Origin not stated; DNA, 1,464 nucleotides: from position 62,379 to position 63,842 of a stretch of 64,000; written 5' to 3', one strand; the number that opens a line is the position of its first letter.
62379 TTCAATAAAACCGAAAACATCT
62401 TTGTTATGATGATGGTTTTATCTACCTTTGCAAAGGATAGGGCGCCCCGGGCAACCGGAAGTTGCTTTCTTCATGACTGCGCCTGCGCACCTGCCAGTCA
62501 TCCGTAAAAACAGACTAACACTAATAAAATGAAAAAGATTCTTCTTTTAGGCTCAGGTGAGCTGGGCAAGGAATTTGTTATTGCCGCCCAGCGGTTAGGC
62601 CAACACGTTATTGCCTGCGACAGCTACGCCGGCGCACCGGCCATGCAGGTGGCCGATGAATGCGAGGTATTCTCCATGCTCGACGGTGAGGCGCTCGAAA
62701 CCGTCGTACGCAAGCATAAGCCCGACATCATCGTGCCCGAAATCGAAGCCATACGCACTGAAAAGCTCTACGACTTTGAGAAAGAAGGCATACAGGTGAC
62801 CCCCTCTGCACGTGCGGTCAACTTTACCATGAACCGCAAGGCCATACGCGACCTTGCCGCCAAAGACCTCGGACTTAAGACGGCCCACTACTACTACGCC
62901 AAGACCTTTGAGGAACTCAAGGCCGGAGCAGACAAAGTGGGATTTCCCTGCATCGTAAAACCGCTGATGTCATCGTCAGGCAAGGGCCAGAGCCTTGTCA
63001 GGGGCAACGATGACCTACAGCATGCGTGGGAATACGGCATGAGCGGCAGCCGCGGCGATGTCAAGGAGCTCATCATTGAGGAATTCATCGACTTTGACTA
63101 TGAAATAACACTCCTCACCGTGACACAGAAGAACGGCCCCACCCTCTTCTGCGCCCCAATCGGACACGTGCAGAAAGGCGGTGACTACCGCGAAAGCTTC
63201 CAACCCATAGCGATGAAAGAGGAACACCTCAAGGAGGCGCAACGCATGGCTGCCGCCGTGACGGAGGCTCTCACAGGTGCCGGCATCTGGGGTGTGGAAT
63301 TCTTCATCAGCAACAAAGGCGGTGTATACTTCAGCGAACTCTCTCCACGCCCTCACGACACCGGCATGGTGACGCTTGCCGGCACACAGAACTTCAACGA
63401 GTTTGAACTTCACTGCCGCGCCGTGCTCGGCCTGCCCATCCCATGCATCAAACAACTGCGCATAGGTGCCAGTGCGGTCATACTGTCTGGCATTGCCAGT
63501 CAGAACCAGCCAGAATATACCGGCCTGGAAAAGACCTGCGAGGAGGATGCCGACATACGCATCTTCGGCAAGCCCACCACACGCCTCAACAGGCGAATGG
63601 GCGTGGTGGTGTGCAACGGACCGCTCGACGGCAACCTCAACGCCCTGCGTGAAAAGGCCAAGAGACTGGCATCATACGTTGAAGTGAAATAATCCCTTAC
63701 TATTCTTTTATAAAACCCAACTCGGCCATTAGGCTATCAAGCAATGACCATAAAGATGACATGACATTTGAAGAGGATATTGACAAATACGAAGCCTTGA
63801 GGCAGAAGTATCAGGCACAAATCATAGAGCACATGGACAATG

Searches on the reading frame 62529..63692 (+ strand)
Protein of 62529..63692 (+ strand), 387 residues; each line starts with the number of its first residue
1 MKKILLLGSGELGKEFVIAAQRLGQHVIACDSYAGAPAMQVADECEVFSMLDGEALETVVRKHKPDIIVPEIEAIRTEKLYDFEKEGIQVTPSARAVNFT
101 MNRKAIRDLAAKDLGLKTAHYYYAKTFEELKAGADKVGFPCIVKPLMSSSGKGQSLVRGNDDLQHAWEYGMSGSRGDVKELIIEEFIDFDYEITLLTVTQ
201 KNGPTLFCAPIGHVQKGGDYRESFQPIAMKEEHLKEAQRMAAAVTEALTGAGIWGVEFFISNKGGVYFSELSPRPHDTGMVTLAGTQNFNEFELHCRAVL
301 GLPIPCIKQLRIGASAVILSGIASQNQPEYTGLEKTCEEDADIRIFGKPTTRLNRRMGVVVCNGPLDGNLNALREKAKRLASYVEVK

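Call 111: search_protein_families(library=pfam, proteins=[window:62529-63692:+], max_evalue=0.00001)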
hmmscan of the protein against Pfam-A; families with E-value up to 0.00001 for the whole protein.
window:62529-63692:+ (387 aa): 6 families
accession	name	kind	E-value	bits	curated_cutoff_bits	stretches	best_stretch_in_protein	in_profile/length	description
PF02222.28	ATP-grasp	-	2.1e-52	177.8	27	1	110-287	2-175/179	ATP-grasp domain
PF21244.3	PurT_C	-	1.6e-14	53.6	26.7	1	313-383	1-67/68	PurT, C-terminal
PF22660.2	RS_preATP-grasp-like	-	7.5e-13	49.1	27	1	1-98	1-95/98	Ribonucleotide synthetase preATP-grasp domain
PF07478.18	Dala_Dala_lig_C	-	1.3e-10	41.5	24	1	128-276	26-177/204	D-ala D-ala ligase C-terminus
PF02786.22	CPSase_L_D2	-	8.3e-09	35.7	19.8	1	110-274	8-179/211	Carbamoyl-phosphate synthase L chain, ATP binding domain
PF02655.19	ATP-grasp_3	-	7.5e-06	26.6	23.2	0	138-276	31-158/160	ATP-grasp domain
